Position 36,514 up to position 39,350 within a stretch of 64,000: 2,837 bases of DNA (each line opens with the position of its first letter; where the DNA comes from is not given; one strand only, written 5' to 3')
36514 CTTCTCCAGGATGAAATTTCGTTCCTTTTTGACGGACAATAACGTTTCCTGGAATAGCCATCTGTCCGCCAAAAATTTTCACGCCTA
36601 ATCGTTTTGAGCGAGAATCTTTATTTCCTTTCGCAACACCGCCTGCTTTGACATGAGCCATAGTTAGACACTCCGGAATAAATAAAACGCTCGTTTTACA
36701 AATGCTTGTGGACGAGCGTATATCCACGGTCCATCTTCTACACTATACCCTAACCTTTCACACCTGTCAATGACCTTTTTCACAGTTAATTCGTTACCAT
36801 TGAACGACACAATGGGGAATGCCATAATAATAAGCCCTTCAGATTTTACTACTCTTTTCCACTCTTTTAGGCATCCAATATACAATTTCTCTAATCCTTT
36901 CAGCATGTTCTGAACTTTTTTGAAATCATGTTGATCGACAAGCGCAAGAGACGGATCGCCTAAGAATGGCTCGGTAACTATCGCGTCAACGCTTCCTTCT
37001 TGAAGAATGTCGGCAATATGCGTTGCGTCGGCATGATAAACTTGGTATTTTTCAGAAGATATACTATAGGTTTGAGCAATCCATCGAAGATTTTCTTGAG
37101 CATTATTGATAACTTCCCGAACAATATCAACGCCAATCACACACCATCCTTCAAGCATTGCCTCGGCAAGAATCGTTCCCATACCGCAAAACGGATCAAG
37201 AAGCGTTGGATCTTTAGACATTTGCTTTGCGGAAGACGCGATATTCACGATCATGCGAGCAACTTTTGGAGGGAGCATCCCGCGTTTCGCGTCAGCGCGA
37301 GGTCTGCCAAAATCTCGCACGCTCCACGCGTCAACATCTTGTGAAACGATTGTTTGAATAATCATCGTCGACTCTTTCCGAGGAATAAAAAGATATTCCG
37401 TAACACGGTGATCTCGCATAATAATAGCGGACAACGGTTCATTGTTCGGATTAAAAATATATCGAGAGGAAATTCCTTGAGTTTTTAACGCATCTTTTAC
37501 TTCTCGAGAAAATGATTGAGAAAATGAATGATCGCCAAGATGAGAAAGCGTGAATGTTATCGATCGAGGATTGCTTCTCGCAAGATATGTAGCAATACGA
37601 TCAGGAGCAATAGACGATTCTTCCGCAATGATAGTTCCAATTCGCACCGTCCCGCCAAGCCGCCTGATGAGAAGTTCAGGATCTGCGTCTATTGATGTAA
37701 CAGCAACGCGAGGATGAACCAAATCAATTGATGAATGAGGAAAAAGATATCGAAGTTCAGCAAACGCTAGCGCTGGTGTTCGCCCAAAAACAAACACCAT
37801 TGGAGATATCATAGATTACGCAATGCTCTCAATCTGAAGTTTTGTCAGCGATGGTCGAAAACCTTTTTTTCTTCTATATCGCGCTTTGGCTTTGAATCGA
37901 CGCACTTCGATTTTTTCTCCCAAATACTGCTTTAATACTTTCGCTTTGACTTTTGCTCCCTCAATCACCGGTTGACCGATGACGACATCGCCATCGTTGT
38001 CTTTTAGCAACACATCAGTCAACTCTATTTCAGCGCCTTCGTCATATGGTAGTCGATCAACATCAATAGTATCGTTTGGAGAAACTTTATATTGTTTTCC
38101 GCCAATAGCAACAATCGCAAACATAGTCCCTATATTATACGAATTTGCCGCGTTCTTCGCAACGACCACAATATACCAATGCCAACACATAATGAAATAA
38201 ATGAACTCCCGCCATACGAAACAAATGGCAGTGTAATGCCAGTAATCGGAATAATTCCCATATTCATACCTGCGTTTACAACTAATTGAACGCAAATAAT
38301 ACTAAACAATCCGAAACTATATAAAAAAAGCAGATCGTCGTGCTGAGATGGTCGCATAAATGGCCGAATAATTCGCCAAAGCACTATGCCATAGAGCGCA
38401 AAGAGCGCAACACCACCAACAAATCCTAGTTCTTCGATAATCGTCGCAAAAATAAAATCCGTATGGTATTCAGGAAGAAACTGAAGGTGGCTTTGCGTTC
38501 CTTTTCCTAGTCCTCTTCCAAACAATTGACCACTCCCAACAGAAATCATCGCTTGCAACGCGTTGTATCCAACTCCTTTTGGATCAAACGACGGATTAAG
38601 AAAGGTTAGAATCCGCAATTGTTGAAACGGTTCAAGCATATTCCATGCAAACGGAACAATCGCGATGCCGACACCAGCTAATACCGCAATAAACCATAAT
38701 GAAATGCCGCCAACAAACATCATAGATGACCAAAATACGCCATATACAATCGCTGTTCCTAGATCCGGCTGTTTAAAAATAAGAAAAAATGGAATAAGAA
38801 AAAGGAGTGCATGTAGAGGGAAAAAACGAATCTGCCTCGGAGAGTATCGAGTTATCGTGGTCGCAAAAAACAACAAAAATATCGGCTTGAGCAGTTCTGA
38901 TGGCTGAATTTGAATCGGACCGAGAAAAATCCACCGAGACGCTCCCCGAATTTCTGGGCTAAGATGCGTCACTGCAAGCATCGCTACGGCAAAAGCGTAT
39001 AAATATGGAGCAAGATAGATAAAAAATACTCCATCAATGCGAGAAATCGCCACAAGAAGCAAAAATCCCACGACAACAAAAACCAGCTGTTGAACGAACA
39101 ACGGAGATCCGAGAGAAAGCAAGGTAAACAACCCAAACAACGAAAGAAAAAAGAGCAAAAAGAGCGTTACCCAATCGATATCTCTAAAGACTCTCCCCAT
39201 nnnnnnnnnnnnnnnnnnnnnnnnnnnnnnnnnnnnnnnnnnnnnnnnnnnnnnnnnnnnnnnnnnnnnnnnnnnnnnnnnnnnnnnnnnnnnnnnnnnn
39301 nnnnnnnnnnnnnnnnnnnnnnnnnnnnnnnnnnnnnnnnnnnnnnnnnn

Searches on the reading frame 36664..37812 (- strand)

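Call 9: search_protein_families(library=pfam, proteins=[window:36664-37812:-], max_evalue=0.01)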
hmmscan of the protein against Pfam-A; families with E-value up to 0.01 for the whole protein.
window:36664-37812:- (382 aa): 6 families
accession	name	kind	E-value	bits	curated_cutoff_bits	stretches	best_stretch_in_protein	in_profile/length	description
PF01170.24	UPF0020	-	3e-13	50.4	22.3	1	172-332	4-166/197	RMKL-like, methyltransferase domain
PF13847.12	Methyltransf_31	-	9.3e-08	32.3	27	1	200-331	3-110/145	Methyltransferase domain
PF01555.25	N6_N4_Mtase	-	1.5e-07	32.1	26.7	1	180-239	166-220/221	DNA methylase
PF08241.18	Methyltransf_11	-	1.5e-06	29.2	21.2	1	206-280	2-66/95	Methyltransferase domain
PF13649.12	Methyltransf_25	-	6.5e-05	24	27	1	205-280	2-70/97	Methyltransferase domain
PF09445.16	Methyltransf_15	-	8.2e-05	22.7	22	1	204-310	4-106/165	RNA cap guanine-N2 methyltransferase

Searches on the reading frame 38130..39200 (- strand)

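Call 9: search_protein_families(library=pfam, proteins=[window:38130-39200:-], max_evalue=0.01)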
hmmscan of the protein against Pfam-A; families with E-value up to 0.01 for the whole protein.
window:38130-39200:- (356 aa): 1 family
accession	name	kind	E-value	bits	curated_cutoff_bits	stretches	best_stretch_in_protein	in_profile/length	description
PF01098.24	FTSW_RODA_SPOVE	-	5.7e-85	285.9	26.4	1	15-351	16-354/356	Cell cycle protein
